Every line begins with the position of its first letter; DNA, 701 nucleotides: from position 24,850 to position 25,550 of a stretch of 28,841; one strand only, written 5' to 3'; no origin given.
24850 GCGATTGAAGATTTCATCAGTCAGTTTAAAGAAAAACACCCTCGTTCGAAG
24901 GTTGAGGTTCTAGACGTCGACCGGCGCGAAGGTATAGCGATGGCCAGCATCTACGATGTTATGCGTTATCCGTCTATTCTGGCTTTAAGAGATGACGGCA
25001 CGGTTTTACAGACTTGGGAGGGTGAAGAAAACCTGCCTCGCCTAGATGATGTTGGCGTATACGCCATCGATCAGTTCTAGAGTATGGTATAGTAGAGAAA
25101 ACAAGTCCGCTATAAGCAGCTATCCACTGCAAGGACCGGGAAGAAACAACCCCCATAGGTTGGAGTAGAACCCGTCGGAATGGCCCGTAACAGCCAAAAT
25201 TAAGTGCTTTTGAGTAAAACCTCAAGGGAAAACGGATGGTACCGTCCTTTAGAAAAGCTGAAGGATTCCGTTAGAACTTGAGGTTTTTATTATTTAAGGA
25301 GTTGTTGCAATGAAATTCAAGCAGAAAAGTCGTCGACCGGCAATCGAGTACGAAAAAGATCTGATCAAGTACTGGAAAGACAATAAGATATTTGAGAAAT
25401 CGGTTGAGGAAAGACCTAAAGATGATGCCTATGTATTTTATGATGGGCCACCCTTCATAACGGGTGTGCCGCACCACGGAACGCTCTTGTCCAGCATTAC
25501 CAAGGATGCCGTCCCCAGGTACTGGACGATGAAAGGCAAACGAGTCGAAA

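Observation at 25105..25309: Ultrashort-Stem-I ileS T-box riboswitch in an apparent CPR genome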

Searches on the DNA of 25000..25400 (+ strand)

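Call 4: search_rna_families(source=window, start=25000, end=25400, threshold=evalue, max_evalue=10, show_alignments=5)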
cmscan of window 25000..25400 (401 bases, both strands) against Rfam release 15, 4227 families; matches with E-value up to 10: 3.
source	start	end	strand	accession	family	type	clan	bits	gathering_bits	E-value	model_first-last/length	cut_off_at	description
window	25058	25273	+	RF00230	T-box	Cis-reg; leader;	-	36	93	1.5e-06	1-219/219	no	T-box leader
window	25217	25328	-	RF02393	sau-59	Gene; sRNA;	-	18.8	80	4.4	1-128/128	no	Staphylococcus sRNA sau-59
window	25159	25264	-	RF01934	bxd_6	Gene; lncRNA;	-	13.8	50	4.5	1-93/93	no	Bithoraxoid conserved region 6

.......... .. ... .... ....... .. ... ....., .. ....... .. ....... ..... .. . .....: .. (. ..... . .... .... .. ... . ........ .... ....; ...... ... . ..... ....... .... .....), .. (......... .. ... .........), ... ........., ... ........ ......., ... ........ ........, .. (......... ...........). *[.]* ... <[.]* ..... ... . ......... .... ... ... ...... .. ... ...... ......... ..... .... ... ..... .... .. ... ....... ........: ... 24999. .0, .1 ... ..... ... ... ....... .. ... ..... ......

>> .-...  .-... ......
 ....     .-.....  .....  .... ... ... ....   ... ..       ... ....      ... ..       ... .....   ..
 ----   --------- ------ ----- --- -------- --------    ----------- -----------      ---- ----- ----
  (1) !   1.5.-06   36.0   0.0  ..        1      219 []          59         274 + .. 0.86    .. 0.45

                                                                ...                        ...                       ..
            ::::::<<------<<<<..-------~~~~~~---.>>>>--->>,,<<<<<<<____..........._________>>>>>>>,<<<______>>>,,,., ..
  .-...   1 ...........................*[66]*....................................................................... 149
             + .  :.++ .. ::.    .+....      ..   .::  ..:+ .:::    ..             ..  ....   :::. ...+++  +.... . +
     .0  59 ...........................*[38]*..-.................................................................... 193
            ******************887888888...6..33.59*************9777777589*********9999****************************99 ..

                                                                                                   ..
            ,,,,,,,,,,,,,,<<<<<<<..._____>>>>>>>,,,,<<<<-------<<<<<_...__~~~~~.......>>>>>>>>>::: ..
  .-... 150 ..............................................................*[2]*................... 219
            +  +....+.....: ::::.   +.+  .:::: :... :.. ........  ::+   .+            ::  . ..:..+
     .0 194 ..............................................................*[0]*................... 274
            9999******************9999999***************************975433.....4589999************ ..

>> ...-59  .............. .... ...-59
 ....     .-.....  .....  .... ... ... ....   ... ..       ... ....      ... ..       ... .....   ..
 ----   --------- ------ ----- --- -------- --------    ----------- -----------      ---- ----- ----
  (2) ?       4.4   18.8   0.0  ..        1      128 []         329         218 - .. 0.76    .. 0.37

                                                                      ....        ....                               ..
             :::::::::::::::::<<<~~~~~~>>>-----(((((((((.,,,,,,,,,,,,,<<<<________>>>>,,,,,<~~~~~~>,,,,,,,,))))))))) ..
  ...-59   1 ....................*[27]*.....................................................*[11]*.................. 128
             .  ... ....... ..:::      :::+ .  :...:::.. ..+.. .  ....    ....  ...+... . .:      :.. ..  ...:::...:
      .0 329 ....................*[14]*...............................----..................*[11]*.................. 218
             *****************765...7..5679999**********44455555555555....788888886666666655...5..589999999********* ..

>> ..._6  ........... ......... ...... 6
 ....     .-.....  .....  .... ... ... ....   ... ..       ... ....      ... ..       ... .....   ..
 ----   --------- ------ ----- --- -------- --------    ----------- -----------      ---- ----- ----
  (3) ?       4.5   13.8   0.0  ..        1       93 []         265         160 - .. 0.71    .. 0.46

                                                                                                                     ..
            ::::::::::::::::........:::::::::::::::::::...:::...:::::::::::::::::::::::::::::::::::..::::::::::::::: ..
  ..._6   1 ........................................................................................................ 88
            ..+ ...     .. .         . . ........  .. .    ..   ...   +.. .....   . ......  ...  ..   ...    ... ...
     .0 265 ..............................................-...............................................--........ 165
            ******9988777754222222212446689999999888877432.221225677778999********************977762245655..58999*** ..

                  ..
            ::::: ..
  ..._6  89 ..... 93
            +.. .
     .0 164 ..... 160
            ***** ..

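Call 29: build_rna_model(alignment_id=A1, structure=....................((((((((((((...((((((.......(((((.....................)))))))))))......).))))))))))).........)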
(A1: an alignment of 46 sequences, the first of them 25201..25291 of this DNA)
Model R1 built from alignment A1 (46 sequences, 113 columns); structure: as given.
model positions 86; base pairs 23; branch points 0; effective number of sequences 4.03; information 0.661 bits per position. Calibrated on 0.2 Mb of random sequence (short: E-values are rough).
structure used (alignment columns):
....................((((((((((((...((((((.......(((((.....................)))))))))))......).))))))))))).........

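Call 30: search_with_rna_model(model_id=R1, sources=[window, L002, L003, L004, L005, L006, L007, L008, L009, L010, L011, L012, L013, L014, L015, L016, L017, L018, L019, L020, L021, L022, L023, L024, L025, L026, L027, L028, L029, L030, L031, L032, L033, L034, L035, L036, L037, L038, L039, L040, L041, L042, L043, L044, L045, L046, L047, L048, L049, L050, L051, L052, L053, L054, L055, L056, L057, L058, L059, L060, L061, L062, L063, L064, L065, L066, L067, L068, L069, L070, L071, L072, L073, L074, L075, L076, L077, L078, L079, L080, L081], max_evalue=0.01, make_alignment=true)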
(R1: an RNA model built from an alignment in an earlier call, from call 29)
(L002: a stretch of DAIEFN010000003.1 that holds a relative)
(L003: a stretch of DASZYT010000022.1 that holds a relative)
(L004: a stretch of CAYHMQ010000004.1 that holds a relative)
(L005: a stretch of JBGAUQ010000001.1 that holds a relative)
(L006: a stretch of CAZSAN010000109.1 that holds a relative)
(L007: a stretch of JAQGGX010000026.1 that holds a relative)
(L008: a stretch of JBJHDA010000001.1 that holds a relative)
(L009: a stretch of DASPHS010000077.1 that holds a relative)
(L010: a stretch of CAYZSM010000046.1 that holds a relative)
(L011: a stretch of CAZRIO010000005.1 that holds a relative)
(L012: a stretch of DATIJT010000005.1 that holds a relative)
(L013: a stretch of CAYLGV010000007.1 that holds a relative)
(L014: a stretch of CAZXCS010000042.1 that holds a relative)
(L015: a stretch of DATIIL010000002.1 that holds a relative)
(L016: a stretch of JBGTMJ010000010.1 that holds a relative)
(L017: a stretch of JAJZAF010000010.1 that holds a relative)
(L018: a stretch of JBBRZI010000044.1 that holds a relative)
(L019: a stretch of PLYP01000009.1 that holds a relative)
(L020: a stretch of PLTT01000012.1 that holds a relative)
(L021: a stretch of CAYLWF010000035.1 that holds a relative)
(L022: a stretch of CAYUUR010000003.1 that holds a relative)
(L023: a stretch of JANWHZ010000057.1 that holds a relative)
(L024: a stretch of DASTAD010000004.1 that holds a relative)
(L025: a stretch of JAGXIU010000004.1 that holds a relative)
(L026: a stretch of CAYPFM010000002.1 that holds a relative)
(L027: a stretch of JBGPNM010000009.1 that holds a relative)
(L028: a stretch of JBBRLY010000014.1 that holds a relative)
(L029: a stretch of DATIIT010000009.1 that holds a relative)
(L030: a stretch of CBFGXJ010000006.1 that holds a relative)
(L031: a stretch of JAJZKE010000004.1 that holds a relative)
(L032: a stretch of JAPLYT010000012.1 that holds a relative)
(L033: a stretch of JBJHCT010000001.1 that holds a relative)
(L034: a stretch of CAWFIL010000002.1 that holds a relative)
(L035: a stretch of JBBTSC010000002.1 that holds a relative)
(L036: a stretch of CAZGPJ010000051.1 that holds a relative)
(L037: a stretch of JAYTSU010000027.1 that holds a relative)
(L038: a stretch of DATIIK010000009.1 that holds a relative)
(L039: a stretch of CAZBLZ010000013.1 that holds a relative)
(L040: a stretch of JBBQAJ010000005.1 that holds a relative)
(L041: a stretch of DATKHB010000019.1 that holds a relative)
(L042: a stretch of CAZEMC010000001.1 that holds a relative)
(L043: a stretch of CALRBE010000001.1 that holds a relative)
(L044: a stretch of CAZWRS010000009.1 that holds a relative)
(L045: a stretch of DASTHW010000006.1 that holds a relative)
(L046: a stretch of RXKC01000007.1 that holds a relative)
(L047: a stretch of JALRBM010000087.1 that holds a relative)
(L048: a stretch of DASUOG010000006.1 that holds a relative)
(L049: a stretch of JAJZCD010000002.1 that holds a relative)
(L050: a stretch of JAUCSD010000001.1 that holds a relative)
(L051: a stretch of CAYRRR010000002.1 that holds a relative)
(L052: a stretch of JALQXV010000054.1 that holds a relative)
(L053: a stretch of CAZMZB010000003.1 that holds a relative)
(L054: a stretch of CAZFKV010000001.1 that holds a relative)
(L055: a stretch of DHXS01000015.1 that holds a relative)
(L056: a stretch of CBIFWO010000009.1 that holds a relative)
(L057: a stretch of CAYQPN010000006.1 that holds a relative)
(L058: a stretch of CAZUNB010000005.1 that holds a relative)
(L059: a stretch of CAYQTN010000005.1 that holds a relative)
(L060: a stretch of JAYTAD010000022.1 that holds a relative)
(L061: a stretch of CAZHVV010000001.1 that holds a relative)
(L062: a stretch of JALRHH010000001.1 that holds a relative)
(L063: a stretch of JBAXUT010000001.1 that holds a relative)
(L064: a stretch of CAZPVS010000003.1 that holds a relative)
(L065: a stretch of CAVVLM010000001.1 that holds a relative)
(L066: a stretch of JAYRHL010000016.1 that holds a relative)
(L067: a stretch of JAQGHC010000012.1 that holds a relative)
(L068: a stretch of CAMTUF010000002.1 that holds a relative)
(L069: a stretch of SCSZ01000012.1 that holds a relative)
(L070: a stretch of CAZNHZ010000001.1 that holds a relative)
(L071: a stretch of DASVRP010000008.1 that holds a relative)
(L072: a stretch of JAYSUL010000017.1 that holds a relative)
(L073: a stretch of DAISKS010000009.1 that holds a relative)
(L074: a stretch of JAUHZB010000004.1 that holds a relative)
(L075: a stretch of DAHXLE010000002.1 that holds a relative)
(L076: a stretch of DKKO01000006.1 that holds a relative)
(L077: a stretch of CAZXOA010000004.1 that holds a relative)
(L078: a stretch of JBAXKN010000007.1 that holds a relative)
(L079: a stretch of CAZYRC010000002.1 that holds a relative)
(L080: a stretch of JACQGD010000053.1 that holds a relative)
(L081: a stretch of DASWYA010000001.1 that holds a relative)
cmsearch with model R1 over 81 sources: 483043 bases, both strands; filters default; matches with E-value up to 0.01: 76.
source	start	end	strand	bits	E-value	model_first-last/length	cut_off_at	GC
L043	1403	1485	+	90.3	3.7e-21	1-86/86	no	0.39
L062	1230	1314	+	88.7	1e-20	1-86/86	no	0.39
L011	1397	1482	+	87.1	2.8e-20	1-86/86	no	0.45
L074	1390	1471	+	86.7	3.7e-20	1-86/86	no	0.44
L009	1375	1462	+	86.4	4.6e-20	1-86/86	no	0.44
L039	1370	1458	+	85.8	6.7e-20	1-86/86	no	0.44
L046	1041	1131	+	85.7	7e-20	1-86/86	no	0.43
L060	1395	1478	+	84.8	1.3e-19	1-86/86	no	0.4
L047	1397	1480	+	83.8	2.4e-19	1-86/86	no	0.42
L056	577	662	+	82.9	4.4e-19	1-86/86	no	0.4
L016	1395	1481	+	82.3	6.2e-19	1-86/86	no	0.44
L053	1379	1461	+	82.2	6.9e-19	1-86/86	no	0.41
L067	1392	1477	+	82.1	6.9e-19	1-86/86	no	0.42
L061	869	950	+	82.1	7.1e-19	1-86/86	no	0.39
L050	1355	1440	+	80.9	1.6e-18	1-86/86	no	0.42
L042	1391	1477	+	80.5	2e-18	1-86/86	no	0.4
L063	850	936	+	80.4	2.1e-18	1-86/86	no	0.33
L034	1400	1486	+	80.1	2.5e-18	1-86/86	no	0.45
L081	1399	1482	+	79.8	3e-18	1-86/86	no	0.44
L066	1401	1482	+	79.6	3.4e-18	1-86/86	no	0.48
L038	1363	1463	+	79.5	3.7e-18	1-86/86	no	0.45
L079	1396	1478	+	79.2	4.4e-18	1-86/86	no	0.45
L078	1402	1483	+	79.1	4.9e-18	1-86/86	no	0.4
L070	217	297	+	79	5.1e-18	1-86/86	no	0.4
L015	860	946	+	79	5.3e-18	1-86/86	no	0.48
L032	1391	1483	+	78.8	5.8e-18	1-86/86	no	0.42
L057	1395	1482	+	78.8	5.8e-18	1-86/86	no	0.38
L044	1399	1480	+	78.1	9e-18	1-86/86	no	0.49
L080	850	931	+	78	9.9e-18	1-86/86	no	0.39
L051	1053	1133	+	77.6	1.3e-17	1-86/86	no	0.54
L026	1379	1474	+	77.1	1.7e-17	1-86/86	no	0.4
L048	1403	1489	+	75.8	4e-17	1-86/86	no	0.46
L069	1400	1481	+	75.5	4.7e-17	1-86/86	no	0.44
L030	847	926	+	75.2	6e-17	1-86/86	no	0.49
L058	91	177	+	75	6.6e-17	1-86/86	no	0.39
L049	865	959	+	74.5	8.9e-17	1-86/86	no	0.45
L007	1394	1483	+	74.5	9.1e-17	1-86/86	no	0.44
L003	1397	1481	+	74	1.3e-16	1-86/86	no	0.47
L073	1403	1482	+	72.9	2.6e-16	1-86/86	no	0.43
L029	1392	1477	+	72.7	2.8e-16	1-86/86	no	0.49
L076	1396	1478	+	72.3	3.7e-16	1-86/86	no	0.39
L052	1372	1455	+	72.3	3.8e-16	1-86/86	no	0.37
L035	1405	1487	+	72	4.6e-16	1-86/86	no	0.37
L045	1400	1485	+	71.2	7.5e-16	1-86/86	no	0.49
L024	1392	1481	+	70.3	1.3e-15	1-86/86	no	0.42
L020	1392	1475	+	68.2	5.1e-15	1-86/86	no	0.43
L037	513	598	+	67.6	7.7e-15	1-86/86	no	0.41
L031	1392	1476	+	67.2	9.7e-15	1-86/86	no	0.4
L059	1395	1477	+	65.7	2.6e-14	1-86/86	no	0.45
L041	1401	1485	+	65.7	2.6e-14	1-86/86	no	0.44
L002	1384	1476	+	65.2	3.4e-14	1-86/86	no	0.4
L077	1397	1480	+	64.8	4.6e-14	1-86/86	no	0.5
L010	1052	1135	+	64.4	5.7e-14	1-86/86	no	0.58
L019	1390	1479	+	63.4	1.1e-13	1-86/86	no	0.46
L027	1395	1482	+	63.4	1.1e-13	1-86/86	no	0.59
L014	1389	1472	+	60.8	5.8e-13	1-86/86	no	0.51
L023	1396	1484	+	59.9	1e-12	1-86/86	no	0.53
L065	1390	1481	+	58.7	2.2e-12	1-86/86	no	0.39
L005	1402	1484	+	55.6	1.6e-11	1-86/86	no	0.52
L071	787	888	+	47.6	2.6e-09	1-86/86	no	0.49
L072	1388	1467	+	45.6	9.4e-09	1-86/86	no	0.41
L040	1334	1411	+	42.3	8.1e-08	1-86/86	no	0.42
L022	1399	1482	+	41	1.8e-07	1-86/86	no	0.49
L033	1326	1426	+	38.8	7.2e-07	1-86/86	no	0.39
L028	1402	1483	+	38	1.3e-06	1-86/86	no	0.44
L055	868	940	+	35.4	6.7e-06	1-86/86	no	0.49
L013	1363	1444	+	35.3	6.9e-06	1-86/86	no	0.51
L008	1387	1468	+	32.1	5.5e-05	1-86/86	no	0.43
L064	1397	1479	+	30.4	0.00016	1-86/86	no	0.54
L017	1371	1462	+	29.7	0.00025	1-86/86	no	0.48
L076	1408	1488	-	28.5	0.00053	1-86/86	no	0.38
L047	1406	1488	-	27.7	0.00092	1-86/86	no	0.37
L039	1380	1468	-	27.5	0.001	1-86/86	no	0.42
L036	639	718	+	26.9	0.0015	1-86/86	no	0.46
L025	1398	1478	+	24.9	0.0055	1-86/86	no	0.44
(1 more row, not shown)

Alignment A2: 76 matches aligned to the model, 134 columns, each read 5' to 3' on its own strand. Consensus structure (alignment columns), stored with it:
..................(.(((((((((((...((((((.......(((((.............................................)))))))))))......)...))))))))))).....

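Call 31: search_with_rna_model(model_id=R1, sources=[window, L002, L003, L004, L005, L006, L007, L008, L009, L010, L011, L012, L013, L014, L015, L016, L017, L018, L019, L020, L021, L022, L023, L024, L025, L026, L027, L028, L029, L030, L031, L032, L033, L034, L035, L036, L037, L038, L039, L040, L041, L042, L043, L044, L045, L046, L047, L048, L049, L050, L051, L052, L053, L054, L055, L056, L057, L058, L059, L060, L061, L062, L063, L064, L065, L066, L067, L068, L069, L070, L071, L072, L073, L074, L075, L076, L077, L078, L079, L080, L081], max_evalue=1e-10, make_alignment=true)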
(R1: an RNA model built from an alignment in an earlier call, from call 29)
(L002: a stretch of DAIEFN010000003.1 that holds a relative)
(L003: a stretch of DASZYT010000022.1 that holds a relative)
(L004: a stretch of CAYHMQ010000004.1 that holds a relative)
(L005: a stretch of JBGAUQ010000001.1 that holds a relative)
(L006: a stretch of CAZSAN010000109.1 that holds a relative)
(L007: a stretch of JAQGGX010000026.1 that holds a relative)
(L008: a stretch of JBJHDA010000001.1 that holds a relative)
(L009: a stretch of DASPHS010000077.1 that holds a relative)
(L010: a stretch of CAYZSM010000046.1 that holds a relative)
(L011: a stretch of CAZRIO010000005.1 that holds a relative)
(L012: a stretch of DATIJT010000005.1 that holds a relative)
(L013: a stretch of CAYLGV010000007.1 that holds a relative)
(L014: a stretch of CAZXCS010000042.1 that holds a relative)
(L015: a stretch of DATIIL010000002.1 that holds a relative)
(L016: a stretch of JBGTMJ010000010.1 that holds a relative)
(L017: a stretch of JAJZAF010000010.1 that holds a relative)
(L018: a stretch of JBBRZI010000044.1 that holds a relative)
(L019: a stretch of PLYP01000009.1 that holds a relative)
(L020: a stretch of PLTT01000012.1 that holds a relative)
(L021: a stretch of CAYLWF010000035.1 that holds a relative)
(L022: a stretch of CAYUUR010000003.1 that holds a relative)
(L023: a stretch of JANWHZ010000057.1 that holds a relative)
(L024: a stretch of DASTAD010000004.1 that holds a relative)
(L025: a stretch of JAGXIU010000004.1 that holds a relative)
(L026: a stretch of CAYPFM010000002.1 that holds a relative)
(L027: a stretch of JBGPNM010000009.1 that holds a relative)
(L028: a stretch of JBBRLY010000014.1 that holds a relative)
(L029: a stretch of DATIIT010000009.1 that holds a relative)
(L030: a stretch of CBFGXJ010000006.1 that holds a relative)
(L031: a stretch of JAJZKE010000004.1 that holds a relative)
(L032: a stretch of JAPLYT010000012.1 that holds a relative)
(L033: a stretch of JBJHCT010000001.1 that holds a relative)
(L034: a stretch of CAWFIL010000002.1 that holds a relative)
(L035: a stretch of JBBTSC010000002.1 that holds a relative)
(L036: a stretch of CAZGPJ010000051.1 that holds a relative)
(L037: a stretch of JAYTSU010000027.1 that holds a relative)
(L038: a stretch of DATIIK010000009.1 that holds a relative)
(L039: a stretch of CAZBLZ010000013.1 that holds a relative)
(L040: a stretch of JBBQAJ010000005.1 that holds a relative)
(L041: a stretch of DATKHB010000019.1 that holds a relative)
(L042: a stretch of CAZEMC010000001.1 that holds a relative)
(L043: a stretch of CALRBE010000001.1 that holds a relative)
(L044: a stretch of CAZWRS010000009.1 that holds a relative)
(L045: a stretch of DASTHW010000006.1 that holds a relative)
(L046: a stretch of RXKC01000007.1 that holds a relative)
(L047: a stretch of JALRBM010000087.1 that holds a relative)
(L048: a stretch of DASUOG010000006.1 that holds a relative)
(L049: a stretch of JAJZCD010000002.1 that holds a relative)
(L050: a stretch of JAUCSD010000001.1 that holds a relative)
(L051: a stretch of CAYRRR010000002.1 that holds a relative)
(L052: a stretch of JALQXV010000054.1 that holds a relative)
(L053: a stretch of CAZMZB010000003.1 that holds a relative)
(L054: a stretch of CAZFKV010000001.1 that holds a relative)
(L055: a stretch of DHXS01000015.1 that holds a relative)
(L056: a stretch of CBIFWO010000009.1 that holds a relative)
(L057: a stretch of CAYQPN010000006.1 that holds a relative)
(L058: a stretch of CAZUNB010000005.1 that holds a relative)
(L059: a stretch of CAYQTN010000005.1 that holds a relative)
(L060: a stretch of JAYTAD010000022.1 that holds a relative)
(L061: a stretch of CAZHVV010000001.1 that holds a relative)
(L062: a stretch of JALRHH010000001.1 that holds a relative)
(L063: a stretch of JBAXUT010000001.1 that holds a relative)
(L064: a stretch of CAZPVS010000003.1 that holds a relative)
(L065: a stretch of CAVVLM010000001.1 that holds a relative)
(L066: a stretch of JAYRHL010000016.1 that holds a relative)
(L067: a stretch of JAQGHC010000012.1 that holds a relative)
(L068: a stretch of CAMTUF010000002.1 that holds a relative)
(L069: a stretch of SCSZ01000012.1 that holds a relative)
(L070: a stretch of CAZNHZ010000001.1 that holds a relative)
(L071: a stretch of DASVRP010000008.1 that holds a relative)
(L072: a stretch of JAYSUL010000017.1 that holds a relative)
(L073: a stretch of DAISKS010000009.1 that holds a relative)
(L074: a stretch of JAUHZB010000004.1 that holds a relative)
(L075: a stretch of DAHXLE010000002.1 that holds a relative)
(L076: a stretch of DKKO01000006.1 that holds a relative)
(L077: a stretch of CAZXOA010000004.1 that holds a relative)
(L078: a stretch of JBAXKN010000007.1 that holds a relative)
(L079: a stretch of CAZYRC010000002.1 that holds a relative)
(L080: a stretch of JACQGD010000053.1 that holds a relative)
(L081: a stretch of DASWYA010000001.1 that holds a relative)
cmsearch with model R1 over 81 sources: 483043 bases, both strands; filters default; matches with E-value up to 1e-10: 60.
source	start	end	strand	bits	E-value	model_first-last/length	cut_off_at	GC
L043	1403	1485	+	90.3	3.7e-21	1-86/86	no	0.39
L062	1230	1314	+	88.7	1e-20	1-86/86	no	0.39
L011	1397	1482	+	87.1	2.8e-20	1-86/86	no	0.45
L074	1390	1471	+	86.7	3.7e-20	1-86/86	no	0.44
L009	1375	1462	+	86.4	4.6e-20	1-86/86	no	0.44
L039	1370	1458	+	85.8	6.7e-20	1-86/86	no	0.44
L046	1041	1131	+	85.7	7e-20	1-86/86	no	0.43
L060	1395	1478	+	84.8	1.3e-19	1-86/86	no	0.4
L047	1397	1480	+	83.8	2.4e-19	1-86/86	no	0.42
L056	577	662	+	82.9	4.4e-19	1-86/86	no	0.4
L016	1395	1481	+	82.3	6.2e-19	1-86/86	no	0.44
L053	1379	1461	+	82.2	6.9e-19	1-86/86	no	0.41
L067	1392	1477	+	82.1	6.9e-19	1-86/86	no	0.42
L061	869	950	+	82.1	7.1e-19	1-86/86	no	0.39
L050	1355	1440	+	80.9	1.6e-18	1-86/86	no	0.42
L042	1391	1477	+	80.5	2e-18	1-86/86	no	0.4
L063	850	936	+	80.4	2.1e-18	1-86/86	no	0.33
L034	1400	1486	+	80.1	2.5e-18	1-86/86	no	0.45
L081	1399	1482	+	79.8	3e-18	1-86/86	no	0.44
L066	1401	1482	+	79.6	3.4e-18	1-86/86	no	0.48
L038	1363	1463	+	79.5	3.7e-18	1-86/86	no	0.45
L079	1396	1478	+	79.2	4.4e-18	1-86/86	no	0.45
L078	1402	1483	+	79.1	4.9e-18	1-86/86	no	0.4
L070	217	297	+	79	5.1e-18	1-86/86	no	0.4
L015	860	946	+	79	5.3e-18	1-86/86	no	0.48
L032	1391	1483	+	78.8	5.8e-18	1-86/86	no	0.42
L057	1395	1482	+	78.8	5.8e-18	1-86/86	no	0.38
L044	1399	1480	+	78.1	9e-18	1-86/86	no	0.49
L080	850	931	+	78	9.9e-18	1-86/86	no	0.39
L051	1053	1133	+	77.6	1.3e-17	1-86/86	no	0.54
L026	1379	1474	+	77.1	1.7e-17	1-86/86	no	0.4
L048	1403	1489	+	75.8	4e-17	1-86/86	no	0.46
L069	1400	1481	+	75.5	4.7e-17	1-86/86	no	0.44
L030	847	926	+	75.2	6e-17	1-86/86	no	0.49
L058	91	177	+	75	6.6e-17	1-86/86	no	0.39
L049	865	959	+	74.5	8.9e-17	1-86/86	no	0.45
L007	1394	1483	+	74.5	9.1e-17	1-86/86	no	0.44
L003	1397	1481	+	74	1.3e-16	1-86/86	no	0.47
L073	1403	1482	+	72.9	2.6e-16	1-86/86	no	0.43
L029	1392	1477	+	72.7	2.8e-16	1-86/86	no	0.49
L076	1396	1478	+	72.3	3.7e-16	1-86/86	no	0.39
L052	1372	1455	+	72.3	3.8e-16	1-86/86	no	0.37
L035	1405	1487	+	72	4.6e-16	1-86/86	no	0.37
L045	1400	1485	+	71.2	7.5e-16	1-86/86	no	0.49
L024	1392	1481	+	70.3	1.3e-15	1-86/86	no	0.42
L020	1392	1475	+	68.2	5.1e-15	1-86/86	no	0.43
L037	513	598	+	67.6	7.7e-15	1-86/86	no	0.41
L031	1392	1476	+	67.2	9.7e-15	1-86/86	no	0.4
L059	1395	1477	+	65.7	2.6e-14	1-86/86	no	0.45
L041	1401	1485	+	65.7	2.6e-14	1-86/86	no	0.44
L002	1384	1476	+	65.2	3.4e-14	1-86/86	no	0.4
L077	1397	1480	+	64.8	4.6e-14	1-86/86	no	0.5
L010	1052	1135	+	64.4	5.7e-14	1-86/86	no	0.58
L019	1390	1479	+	63.4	1.1e-13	1-86/86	no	0.46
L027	1395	1482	+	63.4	1.1e-13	1-86/86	no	0.59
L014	1389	1472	+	60.8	5.8e-13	1-86/86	no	0.51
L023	1396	1484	+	59.9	1e-12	1-86/86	no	0.53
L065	1390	1481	+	58.7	2.2e-12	1-86/86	no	0.39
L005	1402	1484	+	55.6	1.6e-11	1-86/86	no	0.52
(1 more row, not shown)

Alignment A3: 60 matches aligned to the model, 122 columns, each read 5' to 3' on its own strand. Consensus structure (alignment columns), stored with it:
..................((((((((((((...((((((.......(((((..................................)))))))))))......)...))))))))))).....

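Call 34: build_rna_model(alignment_id=A3, structure=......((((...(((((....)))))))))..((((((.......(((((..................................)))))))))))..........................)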
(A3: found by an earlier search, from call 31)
Model R2 built from alignment A3 (60 sequences, 122 columns); structure: as given.
model positions 86; base pairs 20; branch points 1; effective number of sequences 4.2; information 0.661 bits per position. Calibrated on 0.2 Mb of random sequence (short: E-values are rough).
structure used (alignment columns):
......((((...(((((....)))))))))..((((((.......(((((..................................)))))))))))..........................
